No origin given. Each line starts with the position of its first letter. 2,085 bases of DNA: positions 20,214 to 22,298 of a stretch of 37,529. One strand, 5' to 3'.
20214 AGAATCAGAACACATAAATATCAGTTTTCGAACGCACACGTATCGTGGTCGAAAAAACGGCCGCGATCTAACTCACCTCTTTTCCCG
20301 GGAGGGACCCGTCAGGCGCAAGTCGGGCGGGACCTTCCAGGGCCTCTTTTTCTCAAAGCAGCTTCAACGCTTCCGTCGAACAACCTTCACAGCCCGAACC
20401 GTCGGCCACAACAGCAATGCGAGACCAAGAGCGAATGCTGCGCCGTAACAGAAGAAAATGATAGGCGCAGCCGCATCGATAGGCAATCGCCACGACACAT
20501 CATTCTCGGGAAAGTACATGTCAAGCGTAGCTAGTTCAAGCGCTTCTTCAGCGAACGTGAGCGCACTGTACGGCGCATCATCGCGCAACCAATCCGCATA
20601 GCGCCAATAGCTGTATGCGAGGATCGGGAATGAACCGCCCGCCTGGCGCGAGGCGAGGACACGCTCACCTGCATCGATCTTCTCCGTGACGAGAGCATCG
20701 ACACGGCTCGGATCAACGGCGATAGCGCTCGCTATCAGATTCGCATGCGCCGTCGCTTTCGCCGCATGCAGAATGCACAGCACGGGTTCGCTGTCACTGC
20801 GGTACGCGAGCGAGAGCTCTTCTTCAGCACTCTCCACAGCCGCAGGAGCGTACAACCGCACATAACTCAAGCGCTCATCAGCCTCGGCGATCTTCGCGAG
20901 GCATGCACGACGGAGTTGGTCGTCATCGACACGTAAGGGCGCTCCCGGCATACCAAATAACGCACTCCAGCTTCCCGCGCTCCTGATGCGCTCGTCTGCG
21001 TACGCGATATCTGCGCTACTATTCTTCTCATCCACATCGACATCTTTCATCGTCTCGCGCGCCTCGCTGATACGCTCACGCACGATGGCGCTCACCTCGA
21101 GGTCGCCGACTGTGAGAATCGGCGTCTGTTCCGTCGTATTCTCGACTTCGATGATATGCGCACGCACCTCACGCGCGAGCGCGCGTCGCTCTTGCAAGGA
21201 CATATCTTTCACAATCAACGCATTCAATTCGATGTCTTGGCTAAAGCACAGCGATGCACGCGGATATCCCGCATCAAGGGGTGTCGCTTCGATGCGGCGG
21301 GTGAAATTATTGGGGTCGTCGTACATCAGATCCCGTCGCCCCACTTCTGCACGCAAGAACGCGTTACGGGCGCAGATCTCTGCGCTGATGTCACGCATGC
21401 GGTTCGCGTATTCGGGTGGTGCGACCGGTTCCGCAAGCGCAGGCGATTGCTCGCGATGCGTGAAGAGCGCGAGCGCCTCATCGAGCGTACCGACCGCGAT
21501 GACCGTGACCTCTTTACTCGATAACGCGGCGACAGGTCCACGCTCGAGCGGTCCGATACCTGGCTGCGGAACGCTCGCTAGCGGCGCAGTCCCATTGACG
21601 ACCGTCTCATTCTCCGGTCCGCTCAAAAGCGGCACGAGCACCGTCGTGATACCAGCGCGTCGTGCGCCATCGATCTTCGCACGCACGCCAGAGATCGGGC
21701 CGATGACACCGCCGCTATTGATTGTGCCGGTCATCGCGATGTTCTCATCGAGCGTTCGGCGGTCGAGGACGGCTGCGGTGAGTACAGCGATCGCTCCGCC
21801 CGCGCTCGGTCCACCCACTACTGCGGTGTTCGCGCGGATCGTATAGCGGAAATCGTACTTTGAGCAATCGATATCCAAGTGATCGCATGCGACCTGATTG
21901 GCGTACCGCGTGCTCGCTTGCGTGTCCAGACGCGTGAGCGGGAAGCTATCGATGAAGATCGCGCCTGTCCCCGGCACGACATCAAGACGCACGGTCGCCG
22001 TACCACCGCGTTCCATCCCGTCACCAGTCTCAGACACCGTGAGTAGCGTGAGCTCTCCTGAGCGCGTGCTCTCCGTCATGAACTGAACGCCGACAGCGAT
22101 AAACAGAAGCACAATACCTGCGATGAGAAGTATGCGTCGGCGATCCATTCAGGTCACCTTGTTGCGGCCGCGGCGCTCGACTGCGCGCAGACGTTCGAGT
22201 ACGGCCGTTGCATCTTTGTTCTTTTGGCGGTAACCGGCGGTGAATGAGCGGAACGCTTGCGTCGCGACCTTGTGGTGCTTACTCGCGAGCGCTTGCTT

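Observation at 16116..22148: Co-oriented cluster of exported envelope-acting enzymes: candidate cell-envelope attack / host-interaction locus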

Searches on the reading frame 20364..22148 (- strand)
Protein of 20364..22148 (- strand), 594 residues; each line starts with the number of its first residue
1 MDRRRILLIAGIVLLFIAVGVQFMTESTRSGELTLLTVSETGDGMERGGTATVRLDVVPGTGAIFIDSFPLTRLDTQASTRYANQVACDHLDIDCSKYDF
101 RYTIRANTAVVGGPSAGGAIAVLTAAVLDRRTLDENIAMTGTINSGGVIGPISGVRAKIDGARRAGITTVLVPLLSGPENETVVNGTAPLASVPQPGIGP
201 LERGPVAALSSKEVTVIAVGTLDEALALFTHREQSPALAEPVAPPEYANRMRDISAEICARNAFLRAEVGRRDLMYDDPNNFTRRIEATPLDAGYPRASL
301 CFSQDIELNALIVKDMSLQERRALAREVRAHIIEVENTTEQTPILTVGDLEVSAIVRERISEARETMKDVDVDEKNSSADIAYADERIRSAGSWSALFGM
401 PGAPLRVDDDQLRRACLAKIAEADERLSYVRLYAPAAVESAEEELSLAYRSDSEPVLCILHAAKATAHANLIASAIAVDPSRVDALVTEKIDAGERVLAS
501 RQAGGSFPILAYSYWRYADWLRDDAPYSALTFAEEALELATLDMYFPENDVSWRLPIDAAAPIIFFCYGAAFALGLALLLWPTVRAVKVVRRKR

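Call 3: search_protein_families(library=pfam, proteins=[window:20364-22148:-], max_evalue=0.01)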
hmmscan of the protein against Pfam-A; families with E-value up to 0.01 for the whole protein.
window:20364-22148:- (594 aa): 1 family
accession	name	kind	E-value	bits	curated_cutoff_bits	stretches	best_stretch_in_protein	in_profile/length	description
PF05362.19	Lon_C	-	2.9e-11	43.8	21.1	1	112-174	108-170/205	Lon protease (S16) C-terminal proteolytic domain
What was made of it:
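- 20364..22148 (-): ATP-independent Lon-type S16 serine protease. TM helix at each end. The exported part is a Lon protease domain (about residues 30-230) plus an all-alpha domain (about 245-545). Lon_C 43.8 bits (call 3).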

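Call 4: search_protein_families(library=ncbifam, proteins=[window:20364-22148:-], max_evalue=0.01)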
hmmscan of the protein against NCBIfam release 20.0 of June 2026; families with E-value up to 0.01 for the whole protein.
window:20364-22148:- (594 aa): 6 families
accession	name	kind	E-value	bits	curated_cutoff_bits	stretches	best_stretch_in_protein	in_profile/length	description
TIGR02902.1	spore_lonB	equivalog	1.8e-14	53.3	723.3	1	79-174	408-502/531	ATP-dependent protease LonB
TIGR02903.1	spore_lon_C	equivalog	3.5e-12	45.6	678.8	1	91-173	504-585/615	Lon family ATP-dependent protease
TIGR00763.1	lon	equivalog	7.2e-09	34.7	608.05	1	113-173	701-761/795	endopeptidase La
TIGR00764.1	lon_rel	equivalog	4.4e-08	32.2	516.6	1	94-173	481-560/608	ATP-dependent protease LonB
NF008053.0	PRK10787.1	equivalog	1.3e-07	30.1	891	1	87-174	648-738/784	endopeptidase La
NF041438.1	SepM_fam_S16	equivalog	7.8e-06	25.1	200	1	100-173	215-290/340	SepM family pheromone-processing serine protease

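Call 28: find_homologous_proteins(query=window:20364-22148:-, max_evalue=0.00001)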
Query window:20364-22148:- (594 aa): 253 proteins with E <= 0.00001 among 8000 candidates; the best 120 are listed.
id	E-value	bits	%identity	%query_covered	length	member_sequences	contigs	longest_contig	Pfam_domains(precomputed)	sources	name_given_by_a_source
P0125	0.0e+0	1238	96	100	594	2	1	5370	PF05362.20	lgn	-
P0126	2.7e-296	1002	79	100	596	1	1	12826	PF05362.20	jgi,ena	-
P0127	5.7e-233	793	67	97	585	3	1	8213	PF05362.20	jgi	-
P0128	1.4e-228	778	63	100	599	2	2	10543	PF05362.20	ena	-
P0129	9.9e-227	772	64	98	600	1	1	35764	PF05362.20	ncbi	-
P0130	2.7e-156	540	50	96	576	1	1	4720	PF05362.20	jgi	jgi:uncharacterized protein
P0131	4.3e-156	539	50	93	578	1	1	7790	PF05362.20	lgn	-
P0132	3.8e-154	532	49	93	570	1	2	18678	PF05362.20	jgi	jgi:uncharacterized protein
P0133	5.2e-153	529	47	97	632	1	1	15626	PF05362.20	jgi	jgi:uncharacterized protein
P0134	1.5e-152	527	48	96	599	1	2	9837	PF05362.20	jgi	jgi:uncharacterized protein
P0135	2.7e-152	526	48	93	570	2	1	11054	PF05362.20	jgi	jgi:uncharacterized protein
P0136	1.3e-151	524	47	95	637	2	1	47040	PF05362.20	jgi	jgi:uncharacterized protein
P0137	1.4e-147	511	48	94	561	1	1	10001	PF05362.20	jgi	jgi:uncharacterized protein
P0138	8.1e-146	505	48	93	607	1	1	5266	PF05362.20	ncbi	-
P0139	1.4e-145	504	49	97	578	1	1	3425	PF05362.20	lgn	-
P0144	4.6e-141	489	45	93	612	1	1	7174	PF05362.20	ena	-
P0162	6.4e-113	396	39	97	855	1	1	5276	PF06293.21,PF07714.24,PF00069.32,PF03109.23,PF05362.20,PF06176.17,PF01163.29,PF01636.30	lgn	-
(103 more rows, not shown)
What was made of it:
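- Closest known: Extracytoplasmic ATP-independent Lon-like S16 proteases. Different: It forms its own family confined mainly to DPANN-named archaea; JGI labels one member 'predicted S18 family serine protease' (call 28).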

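Call 30: find_related_loci(query=A2, collection=metagenome_contigs, flank=10000)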
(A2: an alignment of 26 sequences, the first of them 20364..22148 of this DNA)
Query A2 (594 aa) in metagenome_contigs; peptide patterns used: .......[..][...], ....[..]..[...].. (x = any residue, [..] = any of these).
600 stretches matched a pattern (row limit reached: there are more); 486 encode a relative of the query (tblastn E <= 1e-3); the best 80 are kept; 80 distinct loci.
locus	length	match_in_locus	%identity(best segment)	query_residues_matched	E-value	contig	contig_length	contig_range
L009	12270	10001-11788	79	1-594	0e+0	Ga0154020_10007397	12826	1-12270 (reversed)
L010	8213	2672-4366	67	2-581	0e+0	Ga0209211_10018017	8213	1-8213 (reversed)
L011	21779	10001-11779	47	30-594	3e-161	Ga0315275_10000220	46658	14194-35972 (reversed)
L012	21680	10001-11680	39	2-591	1e-120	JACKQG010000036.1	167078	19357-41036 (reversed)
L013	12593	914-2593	42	31-586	2e-120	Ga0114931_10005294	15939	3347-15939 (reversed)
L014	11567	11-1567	38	29-547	4e-117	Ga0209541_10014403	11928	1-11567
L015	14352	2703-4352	36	4-553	6e-115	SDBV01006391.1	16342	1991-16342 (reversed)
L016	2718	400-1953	37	27-556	6e-120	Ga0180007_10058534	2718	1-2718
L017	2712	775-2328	43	31-547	8e-120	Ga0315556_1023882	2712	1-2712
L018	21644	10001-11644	37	1-547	2e-114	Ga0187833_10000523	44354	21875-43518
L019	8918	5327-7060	35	2-569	1e-113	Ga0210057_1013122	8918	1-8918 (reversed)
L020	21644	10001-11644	37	1-547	1e-113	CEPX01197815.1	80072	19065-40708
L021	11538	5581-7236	40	26-569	4e-112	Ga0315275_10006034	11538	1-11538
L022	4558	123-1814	35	2-575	2e-112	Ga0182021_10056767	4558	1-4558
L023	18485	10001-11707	36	4-579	2e-111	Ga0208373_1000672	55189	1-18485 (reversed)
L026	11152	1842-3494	36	31-581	3e-111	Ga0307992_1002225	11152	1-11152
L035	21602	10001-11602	37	27-580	5e-117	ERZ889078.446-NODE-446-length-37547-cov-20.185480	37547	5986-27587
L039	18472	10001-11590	37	2-550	2e-109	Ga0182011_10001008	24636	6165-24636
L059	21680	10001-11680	37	25-594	6e-106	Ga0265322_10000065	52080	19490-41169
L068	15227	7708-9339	36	7-550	5e-105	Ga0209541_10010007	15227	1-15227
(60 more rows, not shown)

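Call 44: search_protein_families(library=pfam, proteins=[L068:13377-15173:-, L035:11790-12323:+, L026:3840-4475:+], max_evalue=1)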
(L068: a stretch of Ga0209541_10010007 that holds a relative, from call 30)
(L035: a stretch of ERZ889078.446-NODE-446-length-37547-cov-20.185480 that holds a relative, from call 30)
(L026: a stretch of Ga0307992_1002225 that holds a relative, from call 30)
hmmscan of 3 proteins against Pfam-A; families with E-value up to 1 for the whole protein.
L068:13377-15173:- (598 aa): 3 families
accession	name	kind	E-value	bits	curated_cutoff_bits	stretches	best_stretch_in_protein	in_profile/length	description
PF01033.22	Somatomedin_B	-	2e-06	28.4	23.1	1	40-70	7-38/40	Somatomedin B domain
PF13948.11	DUF4215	-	2.2e-06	28.3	27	5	404-444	2-43/47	Domain of unknown function (DUF4215)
PF02879.22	PGM_PMM_II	-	0.15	13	29.3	0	238-268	32-62/103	Phosphoglucomutase/phosphomannomutase, alpha/beta/alpha domain II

L035:11790-12323:+ (177 aa): 3 families
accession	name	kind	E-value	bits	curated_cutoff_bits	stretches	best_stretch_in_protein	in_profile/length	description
PF22082.2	TtuA_LIM_N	-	0.0022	18.4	27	1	6-31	1-26/26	2-thiouridine synthetase TtuA, N-terminal LIM domain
PF19215.5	CoV_NSP15_C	-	0.0041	17.5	23.9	1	44-110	9-76/154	Coronavirus replicase NSP15, uridylate-specific endoribonuclease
PF23477.1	zf_Tbcl_2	-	0.056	13.6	27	1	6-32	7-35/37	Probable treble clef zinc finger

L026:3840-4475:+ (211 aa): 1 family
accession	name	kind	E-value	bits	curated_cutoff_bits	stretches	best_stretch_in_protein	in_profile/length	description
PF22082.2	TtuA_LIM_N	-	0.00012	22.5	27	1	3-28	2-26/26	2-thiouridine synthetase TtuA, N-terminal LIM domain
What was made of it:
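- On DUF4215 (Myxococcus-type Cys-rich repeat) surface proteins: Its relative in L068 reaches 28.3 bits against cutoff 27 (call 44).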

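Call 47: search_solved_structures(query=A2, max_evalue=0.001)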
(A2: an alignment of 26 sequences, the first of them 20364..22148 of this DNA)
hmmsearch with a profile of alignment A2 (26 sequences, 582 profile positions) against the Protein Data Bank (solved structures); distinct sequences matched with E-value up to 0.001: 42.
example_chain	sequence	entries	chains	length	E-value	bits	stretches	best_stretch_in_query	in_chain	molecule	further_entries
8dvh_A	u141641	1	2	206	4.8e-12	48.4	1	103-171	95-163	Lon protease 2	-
6on2_A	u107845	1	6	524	2.1e-11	46.3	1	105-171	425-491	ATP-dependent protease La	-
6v11_A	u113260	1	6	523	2.1e-11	46.3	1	105-171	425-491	Lon protease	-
1rr9_A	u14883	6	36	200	6.2e-11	44.8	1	105-173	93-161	ATP-dependent protease La | Lon protease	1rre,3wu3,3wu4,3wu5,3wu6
7p6u_A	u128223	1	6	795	9.5e-11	44.1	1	105-172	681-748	Lon protease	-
1z0b_A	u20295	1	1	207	1.1e-10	44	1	86-171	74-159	Putative protease La homolog type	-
1z0e_A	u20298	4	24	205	1.1e-10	43.9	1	86-171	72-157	Putative protease La homolog type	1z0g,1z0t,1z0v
1z0w_A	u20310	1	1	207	1.2e-10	43.8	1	86-171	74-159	Putative protease La homolog type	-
1z0c_A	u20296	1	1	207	1.3e-10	43.7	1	86-171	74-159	Putative protease La homolog type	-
1xhk_A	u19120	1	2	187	2.3e-10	42.8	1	101-171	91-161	Putative protease La homolog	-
5e7s_A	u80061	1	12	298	7.8e-10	41.1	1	105-171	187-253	Lon protease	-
4ypm_A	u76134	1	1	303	8.3e-10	41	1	105-171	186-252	Lon protease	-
6u5z_A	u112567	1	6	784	8.5e-10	41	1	105-172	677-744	Lon protease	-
4ypl_A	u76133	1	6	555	2e-09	39.8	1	105-171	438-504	Lon protease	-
8k3y_F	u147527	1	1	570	2e-09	39.7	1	105-171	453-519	Lon protease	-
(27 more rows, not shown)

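Call 52: find_encoding_contigs(protein=P0134, flank=10000, max_places=3)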
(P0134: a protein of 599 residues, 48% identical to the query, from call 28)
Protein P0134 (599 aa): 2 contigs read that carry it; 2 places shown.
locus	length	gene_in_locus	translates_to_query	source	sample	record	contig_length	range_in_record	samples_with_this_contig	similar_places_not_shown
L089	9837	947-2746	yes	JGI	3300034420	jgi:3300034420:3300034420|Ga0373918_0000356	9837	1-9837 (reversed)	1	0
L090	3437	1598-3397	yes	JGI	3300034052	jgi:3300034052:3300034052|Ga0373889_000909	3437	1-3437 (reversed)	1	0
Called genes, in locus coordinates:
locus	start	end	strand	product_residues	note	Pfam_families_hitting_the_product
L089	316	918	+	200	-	PF01636:APH (faint), PF01163:RIO1 (weak), PF03109:ABC1 (weak), PF22303:OspG_kinase (weak), PF00069:Pkinase, PF06293:Kdo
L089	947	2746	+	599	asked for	PF05362:Lon_C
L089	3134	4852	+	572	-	-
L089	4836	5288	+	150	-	-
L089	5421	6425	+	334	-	PF13091:PLDc_2, PF00614:PLDc (faint), PF13091:PLDc_2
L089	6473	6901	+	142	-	-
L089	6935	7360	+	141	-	-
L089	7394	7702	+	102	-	-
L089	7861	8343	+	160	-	-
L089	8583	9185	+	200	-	-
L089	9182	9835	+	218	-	?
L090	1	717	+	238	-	?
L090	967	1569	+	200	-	PF01636:APH (faint), PF01163:RIO1 (weak), PF03109:ABC1 (weak), PF22303:OspG_kinase (weak), PF00069:Pkinase, PF06293:Kdo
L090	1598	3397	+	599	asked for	PF05362:Lon_C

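Call 53: find_encoding_contigs(protein=P0144, flank=10000, max_places=3)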
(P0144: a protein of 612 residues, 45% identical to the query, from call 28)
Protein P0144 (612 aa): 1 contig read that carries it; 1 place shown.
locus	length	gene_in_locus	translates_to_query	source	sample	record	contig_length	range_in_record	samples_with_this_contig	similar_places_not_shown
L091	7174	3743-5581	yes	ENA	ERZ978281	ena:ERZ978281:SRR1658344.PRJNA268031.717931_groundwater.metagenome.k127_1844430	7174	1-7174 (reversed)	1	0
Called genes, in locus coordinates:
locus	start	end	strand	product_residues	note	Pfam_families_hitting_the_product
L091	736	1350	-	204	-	-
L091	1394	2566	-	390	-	PF13353:Fer4_12 (faint), PF04055:Radical_SAM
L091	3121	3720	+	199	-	PF00069:Pkinase (weak), PF01636:APH (faint), PF01163:RIO1, PF22303:OspG_kinase (weak), PF06293:Kdo (weak)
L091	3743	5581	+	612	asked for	PF05362:Lon_C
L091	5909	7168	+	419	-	-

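Call 55: search_protein_families(library=pfam, proteins=[L012:12443-13381:+, L039:12305-13003:+, L059:12326-13057:+, L011:12669-13235:+, L011:12132-12641:+, L089:3134-4852:+, L089:4836-5288:+, L091:5909-7168:+], max_evalue=0.1)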
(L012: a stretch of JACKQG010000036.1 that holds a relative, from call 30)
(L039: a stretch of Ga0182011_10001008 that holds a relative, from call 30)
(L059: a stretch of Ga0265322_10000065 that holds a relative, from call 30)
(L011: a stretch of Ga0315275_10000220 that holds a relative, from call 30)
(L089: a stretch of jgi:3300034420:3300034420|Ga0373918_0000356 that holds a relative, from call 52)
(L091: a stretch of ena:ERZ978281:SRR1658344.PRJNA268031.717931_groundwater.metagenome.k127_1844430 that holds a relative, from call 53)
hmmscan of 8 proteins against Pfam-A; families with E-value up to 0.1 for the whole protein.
L012:12443-13381:+ (312 aa): 2 families
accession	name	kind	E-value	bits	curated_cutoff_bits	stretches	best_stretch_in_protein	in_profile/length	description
PF03372.29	Exo_endo_phos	-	4.7e-10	40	24.5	1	58-298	1-225/225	Endonuclease/Exonuclease/phosphatase family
PF14529.12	Exo_endo_phos_2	-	0.02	15.2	27.4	1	179-268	3-97/117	Endonuclease-reverse transcriptase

L039:12305-13003:+ (232 aa): 0 families

L059:12326-13057:+ (243 aa): 0 families

L011:12669-13235:+ (188 aa): 1 family
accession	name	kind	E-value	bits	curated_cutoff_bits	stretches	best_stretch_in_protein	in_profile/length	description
PF01844.29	HNH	-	0.003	18.1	21.4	1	105-126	12-33/47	HNH endonuclease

L011:12132-12641:+ (169 aa): 1 family
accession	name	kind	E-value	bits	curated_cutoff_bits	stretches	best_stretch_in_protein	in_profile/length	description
PF00846.24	Hanta_nucleocap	-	0.08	12.3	27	1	62-84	309-331/428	Hantavirus nucleocapsid protein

L089:3134-4852:+ (572 aa): 1 family
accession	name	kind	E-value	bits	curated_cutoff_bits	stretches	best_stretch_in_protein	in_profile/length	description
PF01464.25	SLT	-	0.00016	21.7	21.3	1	180-282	19-112/117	Transglycosylase SLT domain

L089:4836-5288:+ (150 aa): 2 families
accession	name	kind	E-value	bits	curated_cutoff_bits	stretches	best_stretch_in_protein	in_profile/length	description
PF08546.17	ApbA_C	-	0.028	15.2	22.7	1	91-139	45-90/125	Ketopantoate reductase PanE/ApbA C terminal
PF07730.19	HisKA_3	-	0.031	15.3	24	1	105-140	31-66/68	Histidine kinase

L091:5909-7168:+ (419 aa): 1 family
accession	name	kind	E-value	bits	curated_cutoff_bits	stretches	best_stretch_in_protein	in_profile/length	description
PF01464.25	SLT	-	0.0026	17.8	21.3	1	207-299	17-102/117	Transglycosylase SLT domain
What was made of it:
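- An N-terminally anchored Exo_endo_phos protein in L012 (call 55).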

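Call 56: find_encoding_contigs(protein=P0137, flank=10000, max_places=2)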
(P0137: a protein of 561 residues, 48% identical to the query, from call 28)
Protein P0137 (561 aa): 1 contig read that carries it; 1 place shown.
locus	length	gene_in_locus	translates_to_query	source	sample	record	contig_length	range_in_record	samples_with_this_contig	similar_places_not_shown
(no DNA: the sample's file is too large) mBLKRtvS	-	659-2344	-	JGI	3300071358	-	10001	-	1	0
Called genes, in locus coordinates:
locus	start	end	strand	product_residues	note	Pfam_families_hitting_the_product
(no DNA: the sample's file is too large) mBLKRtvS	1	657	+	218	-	?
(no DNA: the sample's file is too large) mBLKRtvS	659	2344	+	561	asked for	PF05362:Lon_C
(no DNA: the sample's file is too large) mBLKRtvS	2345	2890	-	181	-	PF00583:Acetyltransf_1, PF13673:Acetyltransf_10, PF13508:Acetyltransf_7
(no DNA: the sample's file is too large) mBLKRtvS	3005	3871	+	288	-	PF00892:EamA, PF06800:Sugar_transport, PF00892:EamA (weak)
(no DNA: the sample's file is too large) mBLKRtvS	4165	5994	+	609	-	PF01464:SLT (faint)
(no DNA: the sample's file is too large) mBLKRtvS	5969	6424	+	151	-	-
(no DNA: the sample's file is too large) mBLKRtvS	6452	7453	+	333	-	PF13091:PLDc_2, PF07894:SACK1 (faint), PF13091:PLDc_2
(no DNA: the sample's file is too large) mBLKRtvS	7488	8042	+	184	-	-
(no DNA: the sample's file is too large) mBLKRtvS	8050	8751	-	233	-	PF00702:Hydrolase, PF12710:HAD, PF13419:HAD_2 (weak), PF08282:Hydrolase_3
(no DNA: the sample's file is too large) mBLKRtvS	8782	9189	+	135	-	-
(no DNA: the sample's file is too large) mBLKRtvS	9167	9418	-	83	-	PF00462:Glutaredoxin, PF02798:GST_N (weak), PF13417:GST_N_3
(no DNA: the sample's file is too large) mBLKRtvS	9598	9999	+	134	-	?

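Call 57: find_encoding_contigs(protein=P0132, flank=10000, max_places=2)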
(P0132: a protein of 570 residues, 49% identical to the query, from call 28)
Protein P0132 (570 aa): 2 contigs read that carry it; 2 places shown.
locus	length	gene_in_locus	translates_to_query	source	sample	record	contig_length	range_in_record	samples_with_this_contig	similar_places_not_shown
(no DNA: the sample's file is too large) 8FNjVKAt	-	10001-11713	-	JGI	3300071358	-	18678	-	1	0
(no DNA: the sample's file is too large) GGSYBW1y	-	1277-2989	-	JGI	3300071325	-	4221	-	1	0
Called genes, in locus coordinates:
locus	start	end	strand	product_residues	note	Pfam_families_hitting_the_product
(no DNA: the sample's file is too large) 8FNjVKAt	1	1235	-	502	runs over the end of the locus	-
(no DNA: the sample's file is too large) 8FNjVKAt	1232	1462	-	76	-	PF00403:HMA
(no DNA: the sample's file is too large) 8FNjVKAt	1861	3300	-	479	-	PF00403:HMA (weak), PF02683:DsbD_TM, PF13386:DsbD_2, PF13473:Cupredoxin_1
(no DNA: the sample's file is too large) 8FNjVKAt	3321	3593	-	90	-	PF18926:DUF5676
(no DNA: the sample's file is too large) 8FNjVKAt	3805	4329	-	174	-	PF13473:Cupredoxin_1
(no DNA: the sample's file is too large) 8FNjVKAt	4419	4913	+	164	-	-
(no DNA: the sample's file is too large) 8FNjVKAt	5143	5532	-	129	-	-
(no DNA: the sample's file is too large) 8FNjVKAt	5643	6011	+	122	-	PF01638:HxlR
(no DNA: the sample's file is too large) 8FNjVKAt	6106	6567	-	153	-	PF03657:UPF0113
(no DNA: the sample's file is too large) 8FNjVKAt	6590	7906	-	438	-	-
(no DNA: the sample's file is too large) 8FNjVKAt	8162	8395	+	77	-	-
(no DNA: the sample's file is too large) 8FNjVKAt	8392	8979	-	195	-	-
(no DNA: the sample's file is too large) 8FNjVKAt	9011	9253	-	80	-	-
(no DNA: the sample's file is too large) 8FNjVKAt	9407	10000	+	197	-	PF01163:RIO1, PF07714:PK_Tyr_Ser-Thr (weak), PF03109:ABC1 (faint), PF22303:OspG_kinase (weak), PF00069:Pkinase, PF06293:Kdo (weak)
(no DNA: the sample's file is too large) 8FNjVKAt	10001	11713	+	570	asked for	PF05362:Lon_C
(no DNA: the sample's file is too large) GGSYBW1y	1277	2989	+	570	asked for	PF05362:Lon_C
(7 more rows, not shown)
